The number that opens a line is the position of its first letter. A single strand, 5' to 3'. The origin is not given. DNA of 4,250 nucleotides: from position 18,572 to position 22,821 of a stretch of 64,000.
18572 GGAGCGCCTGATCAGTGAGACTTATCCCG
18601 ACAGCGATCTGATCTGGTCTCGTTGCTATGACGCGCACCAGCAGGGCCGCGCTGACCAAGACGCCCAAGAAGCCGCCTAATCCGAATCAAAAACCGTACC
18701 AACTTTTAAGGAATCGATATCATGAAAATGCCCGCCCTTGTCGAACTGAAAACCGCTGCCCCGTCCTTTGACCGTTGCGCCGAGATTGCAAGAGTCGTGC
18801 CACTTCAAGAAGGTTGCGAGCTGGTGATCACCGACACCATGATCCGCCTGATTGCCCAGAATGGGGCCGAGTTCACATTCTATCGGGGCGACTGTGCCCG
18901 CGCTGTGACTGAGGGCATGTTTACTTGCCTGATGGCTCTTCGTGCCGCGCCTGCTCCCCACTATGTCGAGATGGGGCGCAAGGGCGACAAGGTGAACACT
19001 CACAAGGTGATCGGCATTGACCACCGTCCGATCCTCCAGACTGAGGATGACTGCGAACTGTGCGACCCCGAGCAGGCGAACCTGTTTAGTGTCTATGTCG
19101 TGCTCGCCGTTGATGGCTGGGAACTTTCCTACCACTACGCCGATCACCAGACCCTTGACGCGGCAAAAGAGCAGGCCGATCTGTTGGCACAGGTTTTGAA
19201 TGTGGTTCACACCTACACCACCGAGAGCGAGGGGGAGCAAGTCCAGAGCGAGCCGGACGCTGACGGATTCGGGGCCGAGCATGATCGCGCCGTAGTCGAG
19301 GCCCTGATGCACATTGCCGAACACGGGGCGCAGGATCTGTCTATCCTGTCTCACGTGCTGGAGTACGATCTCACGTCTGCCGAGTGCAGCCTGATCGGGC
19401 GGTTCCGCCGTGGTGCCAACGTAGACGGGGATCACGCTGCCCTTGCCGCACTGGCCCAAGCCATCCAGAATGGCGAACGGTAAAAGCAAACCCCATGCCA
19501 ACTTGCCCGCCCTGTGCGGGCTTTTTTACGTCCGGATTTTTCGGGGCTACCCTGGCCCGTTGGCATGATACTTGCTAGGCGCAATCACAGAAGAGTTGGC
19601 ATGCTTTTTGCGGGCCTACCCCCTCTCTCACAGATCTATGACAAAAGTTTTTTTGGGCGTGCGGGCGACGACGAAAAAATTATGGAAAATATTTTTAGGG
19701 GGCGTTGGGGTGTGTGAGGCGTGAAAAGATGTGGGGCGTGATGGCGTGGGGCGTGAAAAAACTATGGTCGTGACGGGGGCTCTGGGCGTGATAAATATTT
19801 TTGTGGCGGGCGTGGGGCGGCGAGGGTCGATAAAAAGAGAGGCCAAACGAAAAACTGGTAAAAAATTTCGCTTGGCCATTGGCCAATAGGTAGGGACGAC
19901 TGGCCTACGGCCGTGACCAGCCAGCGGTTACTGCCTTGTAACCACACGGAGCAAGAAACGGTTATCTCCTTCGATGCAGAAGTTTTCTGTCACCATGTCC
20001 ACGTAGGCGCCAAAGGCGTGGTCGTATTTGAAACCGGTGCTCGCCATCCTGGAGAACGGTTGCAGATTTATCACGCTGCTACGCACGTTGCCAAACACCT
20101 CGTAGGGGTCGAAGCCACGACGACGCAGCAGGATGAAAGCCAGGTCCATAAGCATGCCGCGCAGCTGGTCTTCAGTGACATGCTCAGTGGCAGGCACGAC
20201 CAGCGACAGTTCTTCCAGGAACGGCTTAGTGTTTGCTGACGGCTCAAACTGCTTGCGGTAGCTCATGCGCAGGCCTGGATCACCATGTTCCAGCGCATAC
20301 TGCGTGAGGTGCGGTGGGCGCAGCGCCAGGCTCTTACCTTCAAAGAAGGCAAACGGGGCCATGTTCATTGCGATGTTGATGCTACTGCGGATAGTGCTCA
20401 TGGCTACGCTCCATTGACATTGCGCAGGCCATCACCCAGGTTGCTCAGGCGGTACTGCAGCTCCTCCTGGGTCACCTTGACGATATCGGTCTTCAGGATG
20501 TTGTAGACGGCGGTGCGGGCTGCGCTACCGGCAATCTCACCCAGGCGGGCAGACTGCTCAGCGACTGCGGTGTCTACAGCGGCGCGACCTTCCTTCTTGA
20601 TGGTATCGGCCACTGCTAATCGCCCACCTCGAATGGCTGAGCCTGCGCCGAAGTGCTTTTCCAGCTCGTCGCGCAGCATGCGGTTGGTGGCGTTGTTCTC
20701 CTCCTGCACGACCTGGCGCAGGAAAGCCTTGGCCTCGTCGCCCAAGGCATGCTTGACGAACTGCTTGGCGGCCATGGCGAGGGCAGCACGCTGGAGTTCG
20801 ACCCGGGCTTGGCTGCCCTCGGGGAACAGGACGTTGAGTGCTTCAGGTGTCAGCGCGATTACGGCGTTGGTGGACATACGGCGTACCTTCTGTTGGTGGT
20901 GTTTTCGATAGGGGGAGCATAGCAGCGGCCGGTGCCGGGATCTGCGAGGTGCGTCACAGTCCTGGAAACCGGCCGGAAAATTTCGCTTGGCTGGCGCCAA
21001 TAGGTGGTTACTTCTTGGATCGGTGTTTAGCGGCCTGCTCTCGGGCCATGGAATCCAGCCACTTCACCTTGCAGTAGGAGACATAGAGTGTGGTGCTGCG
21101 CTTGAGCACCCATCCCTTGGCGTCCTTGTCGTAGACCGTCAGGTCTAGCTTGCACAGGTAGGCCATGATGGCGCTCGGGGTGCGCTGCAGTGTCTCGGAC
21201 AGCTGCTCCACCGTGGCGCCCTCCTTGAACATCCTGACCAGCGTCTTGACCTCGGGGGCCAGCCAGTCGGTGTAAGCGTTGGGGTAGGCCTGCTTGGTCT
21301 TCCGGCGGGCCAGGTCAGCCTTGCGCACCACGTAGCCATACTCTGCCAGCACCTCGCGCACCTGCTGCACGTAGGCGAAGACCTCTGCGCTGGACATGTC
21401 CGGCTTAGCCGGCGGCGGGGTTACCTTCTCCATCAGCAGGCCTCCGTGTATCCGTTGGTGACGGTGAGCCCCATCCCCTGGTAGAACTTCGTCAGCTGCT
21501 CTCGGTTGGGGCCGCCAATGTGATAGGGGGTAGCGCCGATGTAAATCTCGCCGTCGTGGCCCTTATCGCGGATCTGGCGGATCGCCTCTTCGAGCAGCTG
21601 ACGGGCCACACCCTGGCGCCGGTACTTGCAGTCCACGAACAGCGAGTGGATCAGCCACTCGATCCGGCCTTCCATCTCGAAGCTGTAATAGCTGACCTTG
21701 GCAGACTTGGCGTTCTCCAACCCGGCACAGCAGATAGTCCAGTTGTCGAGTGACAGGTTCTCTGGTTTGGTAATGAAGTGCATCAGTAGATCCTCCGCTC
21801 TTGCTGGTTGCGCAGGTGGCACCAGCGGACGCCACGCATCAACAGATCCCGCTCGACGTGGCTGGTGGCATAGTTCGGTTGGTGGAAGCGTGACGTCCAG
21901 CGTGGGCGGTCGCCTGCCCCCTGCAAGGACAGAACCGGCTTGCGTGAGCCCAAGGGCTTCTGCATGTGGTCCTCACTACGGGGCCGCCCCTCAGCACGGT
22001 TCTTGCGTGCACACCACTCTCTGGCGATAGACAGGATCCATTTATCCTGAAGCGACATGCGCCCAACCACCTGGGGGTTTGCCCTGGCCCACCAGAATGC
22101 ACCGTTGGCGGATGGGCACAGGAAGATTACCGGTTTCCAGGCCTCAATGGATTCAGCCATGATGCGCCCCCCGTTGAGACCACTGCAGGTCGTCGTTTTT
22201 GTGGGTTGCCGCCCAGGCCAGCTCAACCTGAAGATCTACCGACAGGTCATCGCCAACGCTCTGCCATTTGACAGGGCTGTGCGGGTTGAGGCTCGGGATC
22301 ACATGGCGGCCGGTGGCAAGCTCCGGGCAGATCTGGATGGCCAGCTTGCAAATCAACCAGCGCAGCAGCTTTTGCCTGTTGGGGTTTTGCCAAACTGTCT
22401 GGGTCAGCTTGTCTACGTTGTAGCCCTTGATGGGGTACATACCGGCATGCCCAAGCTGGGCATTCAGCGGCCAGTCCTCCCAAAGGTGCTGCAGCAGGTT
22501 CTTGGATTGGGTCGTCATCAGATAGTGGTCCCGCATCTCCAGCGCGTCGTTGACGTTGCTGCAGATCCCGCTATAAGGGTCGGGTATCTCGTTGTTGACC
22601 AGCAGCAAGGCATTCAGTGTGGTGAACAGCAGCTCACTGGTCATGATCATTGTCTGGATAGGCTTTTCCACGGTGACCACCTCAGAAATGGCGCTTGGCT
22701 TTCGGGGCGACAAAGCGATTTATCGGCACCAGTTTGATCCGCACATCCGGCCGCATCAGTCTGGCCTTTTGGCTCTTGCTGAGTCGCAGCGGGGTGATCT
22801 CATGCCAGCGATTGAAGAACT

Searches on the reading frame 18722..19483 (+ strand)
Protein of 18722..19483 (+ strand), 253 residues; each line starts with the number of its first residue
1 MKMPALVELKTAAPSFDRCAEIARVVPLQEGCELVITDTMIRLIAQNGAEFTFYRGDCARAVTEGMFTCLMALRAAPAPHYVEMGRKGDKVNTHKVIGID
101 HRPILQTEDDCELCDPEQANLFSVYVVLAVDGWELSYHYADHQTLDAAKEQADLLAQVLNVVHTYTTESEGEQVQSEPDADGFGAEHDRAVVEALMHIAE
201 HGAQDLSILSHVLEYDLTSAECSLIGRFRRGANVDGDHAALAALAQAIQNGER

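Call 13: search_protein_families(library=pfam, proteins=[window:18722-19483:+], max_evalue=0.01)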
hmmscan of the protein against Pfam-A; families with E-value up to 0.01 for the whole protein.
window:18722-19483:+ (253 aa): 0 families

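Call 14: search_protein_families(library=phrogs, proteins=[window:18722-19483:+], max_evalue=0.01)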
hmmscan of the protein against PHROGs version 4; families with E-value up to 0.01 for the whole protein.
window:18722-19483:+ (253 aa): 0 families

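Call 67: search_solved_structures(query=window:18722-19483:+, max_evalue=1)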
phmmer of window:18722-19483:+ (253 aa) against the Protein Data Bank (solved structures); distinct sequences matched with E-value up to 1: 3.
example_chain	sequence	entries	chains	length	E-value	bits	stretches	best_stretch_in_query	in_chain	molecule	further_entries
5nt7_B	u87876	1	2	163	0.21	14.4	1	148-236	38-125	ATP-dependent RNA helicase vasa, isoform A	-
7da0_B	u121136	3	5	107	0.44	13.3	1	147-228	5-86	Centromere protein S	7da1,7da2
3vh5_A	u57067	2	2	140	0.9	12.3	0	147-228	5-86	CENP-S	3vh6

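Call 89: find_encoding_contigs(protein=window:18722-19483:+, flank=10000, max_places=10)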
Protein window:18722-19483:+ (253 aa): 1 contig read that carries it; 1 place shown.
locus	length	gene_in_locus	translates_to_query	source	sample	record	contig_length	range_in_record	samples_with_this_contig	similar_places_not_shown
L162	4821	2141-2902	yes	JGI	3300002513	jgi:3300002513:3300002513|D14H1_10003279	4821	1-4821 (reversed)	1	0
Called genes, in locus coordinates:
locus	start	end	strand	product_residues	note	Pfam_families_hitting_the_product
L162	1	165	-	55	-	?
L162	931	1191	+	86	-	-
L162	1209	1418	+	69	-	-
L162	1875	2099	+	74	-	-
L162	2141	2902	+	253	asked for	-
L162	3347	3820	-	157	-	-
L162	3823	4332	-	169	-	-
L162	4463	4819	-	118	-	?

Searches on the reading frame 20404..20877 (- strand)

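Call 87: search_protein_families(library=phrogs, proteins=[window:20404-20877:-], max_evalue=0.001)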
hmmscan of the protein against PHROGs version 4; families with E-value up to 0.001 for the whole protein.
window:20404-20877:- (157 aa): 1 family
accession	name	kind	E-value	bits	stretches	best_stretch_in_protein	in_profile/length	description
phrog_3806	-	unknown function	5.9e-10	40.8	1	8-136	5-137/166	-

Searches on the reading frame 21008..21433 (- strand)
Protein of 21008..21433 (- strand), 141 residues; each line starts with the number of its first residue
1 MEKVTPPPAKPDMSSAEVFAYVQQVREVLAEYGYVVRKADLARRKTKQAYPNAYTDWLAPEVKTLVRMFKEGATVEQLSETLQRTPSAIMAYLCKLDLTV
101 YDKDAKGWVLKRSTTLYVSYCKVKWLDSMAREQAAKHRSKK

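Call 87: search_protein_families(library=phrogs, proteins=[window:21008-21433:-], max_evalue=0.001)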
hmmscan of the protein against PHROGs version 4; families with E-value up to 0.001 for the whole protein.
window:21008-21433:- (141 aa): 2 families
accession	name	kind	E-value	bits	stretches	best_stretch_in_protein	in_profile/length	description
phrog_20648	-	DNA, RNA and nucleotide metabolism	8.7e-08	32.7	1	35-123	167-255/311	dCMP deaminase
phrog_323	-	transcription regulation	1.7e-07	32.1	1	36-135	129-227/319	transcriptional regulator, D5-like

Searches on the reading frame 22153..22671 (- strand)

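Call 87: search_protein_families(library=phrogs, proteins=[window:22153-22671:-], max_evalue=0.001)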
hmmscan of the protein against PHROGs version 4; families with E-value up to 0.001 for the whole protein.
window:22153-22671:- (172 aa): 1 family
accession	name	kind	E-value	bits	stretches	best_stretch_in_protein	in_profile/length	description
phrog_2176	-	unknown function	0.00032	21.3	1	35-110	51-122/140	-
